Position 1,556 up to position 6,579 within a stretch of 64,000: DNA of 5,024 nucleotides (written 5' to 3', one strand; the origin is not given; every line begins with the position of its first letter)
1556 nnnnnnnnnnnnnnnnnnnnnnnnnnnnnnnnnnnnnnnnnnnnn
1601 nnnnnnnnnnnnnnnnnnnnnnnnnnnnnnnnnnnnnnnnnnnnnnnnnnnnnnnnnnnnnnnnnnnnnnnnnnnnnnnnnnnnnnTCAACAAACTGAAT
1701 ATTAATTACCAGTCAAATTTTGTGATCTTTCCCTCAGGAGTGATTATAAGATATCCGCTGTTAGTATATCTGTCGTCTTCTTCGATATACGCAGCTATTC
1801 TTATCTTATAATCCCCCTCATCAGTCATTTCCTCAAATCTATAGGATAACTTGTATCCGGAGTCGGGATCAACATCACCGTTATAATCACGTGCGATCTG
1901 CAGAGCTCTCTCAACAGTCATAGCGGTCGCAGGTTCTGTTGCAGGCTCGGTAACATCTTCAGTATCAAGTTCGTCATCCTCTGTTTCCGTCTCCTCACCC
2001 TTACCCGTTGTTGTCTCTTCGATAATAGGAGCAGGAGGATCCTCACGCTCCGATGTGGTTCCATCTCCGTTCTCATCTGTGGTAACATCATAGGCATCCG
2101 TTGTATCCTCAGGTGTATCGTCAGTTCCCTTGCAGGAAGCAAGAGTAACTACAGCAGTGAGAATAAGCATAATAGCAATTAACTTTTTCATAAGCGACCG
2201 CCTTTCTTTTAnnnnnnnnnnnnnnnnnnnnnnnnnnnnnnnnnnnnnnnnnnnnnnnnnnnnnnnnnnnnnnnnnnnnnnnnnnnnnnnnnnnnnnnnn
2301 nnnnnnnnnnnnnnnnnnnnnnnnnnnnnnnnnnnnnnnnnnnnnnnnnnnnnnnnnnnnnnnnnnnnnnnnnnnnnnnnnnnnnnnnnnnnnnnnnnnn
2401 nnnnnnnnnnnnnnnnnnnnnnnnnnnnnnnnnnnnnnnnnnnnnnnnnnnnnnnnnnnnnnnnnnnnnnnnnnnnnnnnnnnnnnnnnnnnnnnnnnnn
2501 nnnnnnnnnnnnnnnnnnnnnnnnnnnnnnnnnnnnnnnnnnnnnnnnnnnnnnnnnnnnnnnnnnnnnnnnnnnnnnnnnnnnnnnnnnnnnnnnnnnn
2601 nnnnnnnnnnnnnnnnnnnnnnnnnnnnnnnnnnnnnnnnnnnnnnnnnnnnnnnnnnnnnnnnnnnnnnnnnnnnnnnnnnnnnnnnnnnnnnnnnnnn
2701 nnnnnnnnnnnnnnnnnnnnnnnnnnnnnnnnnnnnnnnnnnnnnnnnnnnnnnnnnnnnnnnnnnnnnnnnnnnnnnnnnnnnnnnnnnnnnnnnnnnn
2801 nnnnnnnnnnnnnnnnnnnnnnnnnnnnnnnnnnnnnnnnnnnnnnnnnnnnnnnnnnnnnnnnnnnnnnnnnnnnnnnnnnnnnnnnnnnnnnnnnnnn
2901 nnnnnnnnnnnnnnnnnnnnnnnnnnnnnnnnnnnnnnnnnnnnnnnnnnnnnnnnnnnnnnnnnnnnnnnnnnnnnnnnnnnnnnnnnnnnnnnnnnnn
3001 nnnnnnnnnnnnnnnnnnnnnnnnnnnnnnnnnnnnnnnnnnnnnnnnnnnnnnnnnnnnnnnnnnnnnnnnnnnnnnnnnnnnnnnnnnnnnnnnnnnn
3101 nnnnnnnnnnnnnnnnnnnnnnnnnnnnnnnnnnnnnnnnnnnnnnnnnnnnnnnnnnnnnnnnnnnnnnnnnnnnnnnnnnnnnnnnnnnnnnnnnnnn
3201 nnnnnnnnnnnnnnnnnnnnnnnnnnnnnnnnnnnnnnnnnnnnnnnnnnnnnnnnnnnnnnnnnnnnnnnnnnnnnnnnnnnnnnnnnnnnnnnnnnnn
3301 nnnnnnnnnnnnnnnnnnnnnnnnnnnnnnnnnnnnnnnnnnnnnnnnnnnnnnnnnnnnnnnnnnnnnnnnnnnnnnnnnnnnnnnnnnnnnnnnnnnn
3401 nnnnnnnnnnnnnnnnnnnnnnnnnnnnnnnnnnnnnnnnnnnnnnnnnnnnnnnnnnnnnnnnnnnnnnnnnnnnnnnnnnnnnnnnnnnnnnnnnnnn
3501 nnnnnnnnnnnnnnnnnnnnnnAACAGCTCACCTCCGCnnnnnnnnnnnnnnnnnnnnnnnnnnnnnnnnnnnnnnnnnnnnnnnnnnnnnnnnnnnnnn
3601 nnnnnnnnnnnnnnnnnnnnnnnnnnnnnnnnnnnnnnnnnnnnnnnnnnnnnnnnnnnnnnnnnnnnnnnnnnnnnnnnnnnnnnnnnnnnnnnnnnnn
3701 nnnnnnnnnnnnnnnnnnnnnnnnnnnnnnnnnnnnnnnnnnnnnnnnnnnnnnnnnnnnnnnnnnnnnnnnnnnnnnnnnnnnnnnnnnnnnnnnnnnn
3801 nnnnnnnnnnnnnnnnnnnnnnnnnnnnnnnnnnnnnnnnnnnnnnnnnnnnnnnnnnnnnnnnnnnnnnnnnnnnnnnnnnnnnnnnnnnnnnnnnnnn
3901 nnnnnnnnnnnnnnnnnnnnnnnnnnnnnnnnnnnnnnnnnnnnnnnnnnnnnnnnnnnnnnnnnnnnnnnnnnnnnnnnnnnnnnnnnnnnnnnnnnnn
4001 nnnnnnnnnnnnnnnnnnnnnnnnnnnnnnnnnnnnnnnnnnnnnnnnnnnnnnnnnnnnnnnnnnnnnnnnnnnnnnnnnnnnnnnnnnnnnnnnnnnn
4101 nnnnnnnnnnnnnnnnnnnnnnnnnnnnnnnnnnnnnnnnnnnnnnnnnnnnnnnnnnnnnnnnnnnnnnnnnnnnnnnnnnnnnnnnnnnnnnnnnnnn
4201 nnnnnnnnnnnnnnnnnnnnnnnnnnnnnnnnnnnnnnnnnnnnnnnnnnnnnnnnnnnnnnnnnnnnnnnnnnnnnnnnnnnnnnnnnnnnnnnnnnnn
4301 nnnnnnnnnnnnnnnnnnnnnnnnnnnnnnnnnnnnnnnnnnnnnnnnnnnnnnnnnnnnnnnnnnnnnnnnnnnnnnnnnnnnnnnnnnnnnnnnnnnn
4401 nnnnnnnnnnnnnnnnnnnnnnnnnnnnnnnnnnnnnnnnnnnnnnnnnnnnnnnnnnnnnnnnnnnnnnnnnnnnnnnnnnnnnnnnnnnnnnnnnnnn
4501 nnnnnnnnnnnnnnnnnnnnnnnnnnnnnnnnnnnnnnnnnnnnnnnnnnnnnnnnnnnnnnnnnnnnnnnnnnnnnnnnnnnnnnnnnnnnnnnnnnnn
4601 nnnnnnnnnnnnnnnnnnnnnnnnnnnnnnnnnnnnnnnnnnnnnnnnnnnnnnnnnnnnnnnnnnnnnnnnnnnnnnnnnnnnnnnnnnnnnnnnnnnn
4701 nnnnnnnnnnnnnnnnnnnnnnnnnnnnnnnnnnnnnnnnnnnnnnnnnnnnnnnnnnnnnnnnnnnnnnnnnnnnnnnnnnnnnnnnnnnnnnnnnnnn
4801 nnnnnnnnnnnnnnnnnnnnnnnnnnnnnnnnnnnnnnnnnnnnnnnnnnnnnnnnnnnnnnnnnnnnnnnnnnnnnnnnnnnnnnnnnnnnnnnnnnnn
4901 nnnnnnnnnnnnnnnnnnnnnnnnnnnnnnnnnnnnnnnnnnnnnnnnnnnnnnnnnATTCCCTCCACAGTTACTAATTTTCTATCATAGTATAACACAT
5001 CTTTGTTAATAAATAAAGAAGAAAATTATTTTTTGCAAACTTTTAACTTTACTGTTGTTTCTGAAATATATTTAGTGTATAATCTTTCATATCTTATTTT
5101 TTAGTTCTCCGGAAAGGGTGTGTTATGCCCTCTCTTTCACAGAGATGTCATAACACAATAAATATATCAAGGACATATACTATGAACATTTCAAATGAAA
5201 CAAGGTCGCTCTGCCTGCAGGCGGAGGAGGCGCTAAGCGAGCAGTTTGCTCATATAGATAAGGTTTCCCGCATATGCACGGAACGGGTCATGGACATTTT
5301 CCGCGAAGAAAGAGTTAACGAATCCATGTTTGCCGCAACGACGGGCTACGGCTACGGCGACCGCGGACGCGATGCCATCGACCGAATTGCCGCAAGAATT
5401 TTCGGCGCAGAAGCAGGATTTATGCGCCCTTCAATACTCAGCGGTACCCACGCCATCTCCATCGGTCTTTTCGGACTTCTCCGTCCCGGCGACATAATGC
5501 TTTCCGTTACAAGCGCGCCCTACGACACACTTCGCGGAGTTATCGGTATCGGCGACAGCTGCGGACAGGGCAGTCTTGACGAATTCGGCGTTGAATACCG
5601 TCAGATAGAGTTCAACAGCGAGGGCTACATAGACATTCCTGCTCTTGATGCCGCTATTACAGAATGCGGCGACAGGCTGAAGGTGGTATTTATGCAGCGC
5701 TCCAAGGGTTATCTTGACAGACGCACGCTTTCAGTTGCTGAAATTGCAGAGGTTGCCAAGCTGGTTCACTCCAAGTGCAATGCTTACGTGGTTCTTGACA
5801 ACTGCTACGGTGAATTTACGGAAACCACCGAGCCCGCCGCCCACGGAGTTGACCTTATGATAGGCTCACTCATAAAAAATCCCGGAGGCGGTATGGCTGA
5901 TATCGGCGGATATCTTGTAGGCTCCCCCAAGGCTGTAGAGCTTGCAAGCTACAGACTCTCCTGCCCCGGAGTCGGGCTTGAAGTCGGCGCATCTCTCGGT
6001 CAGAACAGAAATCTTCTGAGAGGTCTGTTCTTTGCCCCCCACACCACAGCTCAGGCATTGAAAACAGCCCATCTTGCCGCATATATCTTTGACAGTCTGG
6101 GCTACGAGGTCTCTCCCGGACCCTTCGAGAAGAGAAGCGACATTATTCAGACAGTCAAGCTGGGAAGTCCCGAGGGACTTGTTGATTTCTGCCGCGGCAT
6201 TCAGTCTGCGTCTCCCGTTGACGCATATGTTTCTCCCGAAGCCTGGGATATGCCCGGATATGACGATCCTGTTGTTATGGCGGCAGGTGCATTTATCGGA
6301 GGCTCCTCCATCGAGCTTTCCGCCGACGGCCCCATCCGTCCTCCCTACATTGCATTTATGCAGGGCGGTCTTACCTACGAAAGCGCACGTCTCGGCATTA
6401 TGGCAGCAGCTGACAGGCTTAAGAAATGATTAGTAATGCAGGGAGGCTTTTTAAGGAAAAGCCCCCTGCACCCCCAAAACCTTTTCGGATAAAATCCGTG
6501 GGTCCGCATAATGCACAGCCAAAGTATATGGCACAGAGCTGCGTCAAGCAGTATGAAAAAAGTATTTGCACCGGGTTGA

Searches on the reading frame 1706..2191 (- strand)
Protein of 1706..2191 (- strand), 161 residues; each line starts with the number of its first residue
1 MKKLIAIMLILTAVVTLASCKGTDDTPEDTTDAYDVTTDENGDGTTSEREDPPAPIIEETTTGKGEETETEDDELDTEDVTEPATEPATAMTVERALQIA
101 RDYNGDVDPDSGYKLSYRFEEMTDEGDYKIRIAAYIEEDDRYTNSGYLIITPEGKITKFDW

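Call 57: find_encoding_contigs(protein=window:1706-2191:-, flank=10000, max_places=4)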
Protein window:1706-2191:- (161 aa): 5 contigs read that carry it; 4 places shown.
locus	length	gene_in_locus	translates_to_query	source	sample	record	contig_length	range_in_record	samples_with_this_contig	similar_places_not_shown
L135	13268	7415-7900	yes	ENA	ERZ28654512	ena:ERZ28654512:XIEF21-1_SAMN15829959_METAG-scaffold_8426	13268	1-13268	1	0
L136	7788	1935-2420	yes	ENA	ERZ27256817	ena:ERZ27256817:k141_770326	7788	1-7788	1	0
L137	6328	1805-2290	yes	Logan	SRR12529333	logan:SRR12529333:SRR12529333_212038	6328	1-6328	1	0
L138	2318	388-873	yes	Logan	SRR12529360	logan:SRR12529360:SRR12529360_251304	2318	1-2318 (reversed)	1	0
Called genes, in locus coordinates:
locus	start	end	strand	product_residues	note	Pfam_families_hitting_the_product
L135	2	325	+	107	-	?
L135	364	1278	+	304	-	PF02729:OTCace_N, PF00185:OTCace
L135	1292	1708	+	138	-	PF01948:PyrI, PF02748:PyrI_C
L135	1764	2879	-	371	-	PF01545:Cation_efflux, PF16916:ZT_dimer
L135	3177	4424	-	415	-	PF06838:Met_gamma_lyase, PF01053:Cys_Met_Meta_PP (weak)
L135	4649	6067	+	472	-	PF03062:MBOAT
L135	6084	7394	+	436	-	PF16822:ALGX, PF14286:DHHW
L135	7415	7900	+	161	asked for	-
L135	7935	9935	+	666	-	PF00204:DNA_gyraseB, PF01751:Toprim, PF00986:DNA_gyraseB_C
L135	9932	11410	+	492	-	-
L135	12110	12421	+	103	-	PF00338:Ribosomal_S10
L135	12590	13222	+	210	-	PF00297:Ribosomal_L3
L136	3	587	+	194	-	?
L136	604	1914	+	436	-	PF16822:ALGX, PF14286:DHHW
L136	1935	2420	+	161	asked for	-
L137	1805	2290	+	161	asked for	-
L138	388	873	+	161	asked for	-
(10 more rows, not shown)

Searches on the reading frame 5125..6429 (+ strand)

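Call 32: search_protein_families(library=ncbifam, proteins=[window:5125-6429:+], max_evalue=0.00001)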
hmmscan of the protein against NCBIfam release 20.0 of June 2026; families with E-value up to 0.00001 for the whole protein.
window:5125-6429:+ (434 aa): 7 families
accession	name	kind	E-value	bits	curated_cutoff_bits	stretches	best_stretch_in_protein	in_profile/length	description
NF005695.0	PRK07503.1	equivalog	1.9e-09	36.7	666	1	62-271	43-231/403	methionine gamma-lyase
TIGR01325.1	O_suc_HS_sulf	equivalog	4.5e-07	28.8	510.05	1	86-280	61-227/380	O-succinylhomoserine sulfhydrylase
NF005871.0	PRK07811.1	equivalog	5.1e-07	28.6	513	1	72-270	50-226/389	cystathionine gamma-synthase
TIGR01328.1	met_gam_lyase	equivalog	5.5e-07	28.8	549.7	1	66-270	41-224/391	methionine gamma-lyase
NF004626.0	PRK05967.1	equivalog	1.4e-06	27.1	649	1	66-301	47-256/395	cystathionine beta-lyase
TIGR01326.1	OAH_OAS_sulfhy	subfamily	2.3e-06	26.6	495.1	1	84-268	58-220/418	O-acetylhomoserine aminocarboxypropyltransferase/cysteine synthase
NF006097.0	PRK08249.1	equivalog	2.5e-06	26.1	600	0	200-272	163-233/402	cystathionine gamma-synthase family protein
